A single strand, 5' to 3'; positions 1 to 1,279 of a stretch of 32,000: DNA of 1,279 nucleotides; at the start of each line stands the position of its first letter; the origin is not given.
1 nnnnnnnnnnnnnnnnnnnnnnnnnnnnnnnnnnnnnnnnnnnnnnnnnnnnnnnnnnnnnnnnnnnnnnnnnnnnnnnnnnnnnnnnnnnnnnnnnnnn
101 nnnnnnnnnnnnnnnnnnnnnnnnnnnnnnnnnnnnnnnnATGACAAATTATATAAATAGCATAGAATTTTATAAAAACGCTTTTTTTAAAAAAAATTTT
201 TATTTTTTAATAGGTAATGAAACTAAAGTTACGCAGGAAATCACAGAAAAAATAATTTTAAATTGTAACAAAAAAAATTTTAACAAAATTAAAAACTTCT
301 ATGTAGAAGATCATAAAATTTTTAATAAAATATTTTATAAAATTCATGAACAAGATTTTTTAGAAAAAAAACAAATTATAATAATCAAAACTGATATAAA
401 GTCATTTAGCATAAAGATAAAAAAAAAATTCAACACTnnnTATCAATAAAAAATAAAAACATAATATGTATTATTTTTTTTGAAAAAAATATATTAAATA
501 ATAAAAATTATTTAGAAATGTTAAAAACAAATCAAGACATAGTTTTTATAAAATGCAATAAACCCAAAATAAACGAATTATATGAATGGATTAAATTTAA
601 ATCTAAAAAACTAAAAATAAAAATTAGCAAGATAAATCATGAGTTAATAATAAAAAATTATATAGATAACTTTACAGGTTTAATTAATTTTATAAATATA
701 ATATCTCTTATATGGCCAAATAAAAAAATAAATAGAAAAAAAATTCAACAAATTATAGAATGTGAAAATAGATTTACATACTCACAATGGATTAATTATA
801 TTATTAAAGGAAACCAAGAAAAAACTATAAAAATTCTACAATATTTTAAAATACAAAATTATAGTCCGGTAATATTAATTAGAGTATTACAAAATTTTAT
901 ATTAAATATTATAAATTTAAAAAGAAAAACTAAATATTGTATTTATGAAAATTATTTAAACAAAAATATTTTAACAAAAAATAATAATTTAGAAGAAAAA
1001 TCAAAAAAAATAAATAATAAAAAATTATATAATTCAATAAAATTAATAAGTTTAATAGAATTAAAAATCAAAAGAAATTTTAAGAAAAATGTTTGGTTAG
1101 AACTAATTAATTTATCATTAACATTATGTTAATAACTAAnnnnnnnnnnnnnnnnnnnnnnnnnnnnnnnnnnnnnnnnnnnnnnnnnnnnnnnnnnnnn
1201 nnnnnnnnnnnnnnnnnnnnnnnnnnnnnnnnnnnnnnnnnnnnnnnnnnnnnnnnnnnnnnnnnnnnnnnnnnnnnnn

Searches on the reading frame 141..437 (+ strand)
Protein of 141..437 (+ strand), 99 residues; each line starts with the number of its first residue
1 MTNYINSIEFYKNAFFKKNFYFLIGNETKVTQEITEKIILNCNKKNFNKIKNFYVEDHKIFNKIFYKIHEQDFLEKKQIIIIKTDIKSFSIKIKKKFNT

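Call 41: search_protein_families(library=ncbifam, proteins=[window:141-437:+])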
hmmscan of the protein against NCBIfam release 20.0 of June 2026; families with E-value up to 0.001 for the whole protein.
window:141-437:+ (99 aa): 1 family
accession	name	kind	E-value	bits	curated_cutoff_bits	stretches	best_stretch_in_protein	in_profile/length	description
TIGR01128.2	holA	equivalog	0.00025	20.5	80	1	20-87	1-70/316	DNA polymerase III subunit delta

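Call 67: list_cluster_members(proteins=[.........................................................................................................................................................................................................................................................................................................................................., window:141-437:+])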
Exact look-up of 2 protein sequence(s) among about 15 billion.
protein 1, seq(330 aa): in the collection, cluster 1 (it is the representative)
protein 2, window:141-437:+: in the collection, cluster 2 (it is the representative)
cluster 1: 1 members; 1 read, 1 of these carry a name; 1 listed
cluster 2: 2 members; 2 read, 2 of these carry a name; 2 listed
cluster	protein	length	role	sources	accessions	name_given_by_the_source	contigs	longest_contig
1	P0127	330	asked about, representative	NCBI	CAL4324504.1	DNA polymerase III subunit delta [Buchnera aphidicola (Neophyllaphis podocarpi)]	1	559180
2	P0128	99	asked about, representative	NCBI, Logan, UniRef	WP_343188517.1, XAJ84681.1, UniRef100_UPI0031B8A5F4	hypothetical protein RJV68_01970 [Buchnera aphidicola (Neophyllaphis varicolor)] | hypothetical protein n=1 Tax=Buchnera aphidicola TaxID=9 RepID=UPI0031B8A5F4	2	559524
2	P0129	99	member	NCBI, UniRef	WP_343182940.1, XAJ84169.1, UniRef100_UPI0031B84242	hypothetical protein RJV41_01985 [Buchnera aphidicola (Neophyllaphis podocarpi)] | hypothetical protein n=1 Tax=Buchnera aphidicola TaxID=9 RepID=UPI0031B84242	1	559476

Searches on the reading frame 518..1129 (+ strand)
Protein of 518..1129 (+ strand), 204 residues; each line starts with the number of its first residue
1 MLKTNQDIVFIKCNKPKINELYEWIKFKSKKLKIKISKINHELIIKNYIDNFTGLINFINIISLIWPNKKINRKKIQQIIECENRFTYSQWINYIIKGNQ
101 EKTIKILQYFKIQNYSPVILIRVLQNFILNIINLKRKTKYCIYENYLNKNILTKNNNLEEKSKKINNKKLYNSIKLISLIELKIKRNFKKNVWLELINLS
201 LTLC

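Call 41: search_protein_families(library=ncbifam, proteins=[window:518-1129:+])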
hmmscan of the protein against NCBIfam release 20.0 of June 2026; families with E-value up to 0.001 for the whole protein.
window:518-1129:+ (204 aa): 3 families
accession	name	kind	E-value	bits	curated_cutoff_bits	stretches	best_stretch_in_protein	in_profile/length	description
TIGR01128.2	holA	equivalog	8.8e-18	64.7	80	1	8-201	118-314/316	DNA polymerase III subunit delta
TIGR02397.1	dnaX_nterm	equivalog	3.2e-06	26.6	250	1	41-199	201-352/355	DNA polymerase III subunit gamma/tau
NF004046.1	PRK05563.1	equivalog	0.0009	18.2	400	0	68-201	228-356/567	DNA polymerase III subunit gamma/tau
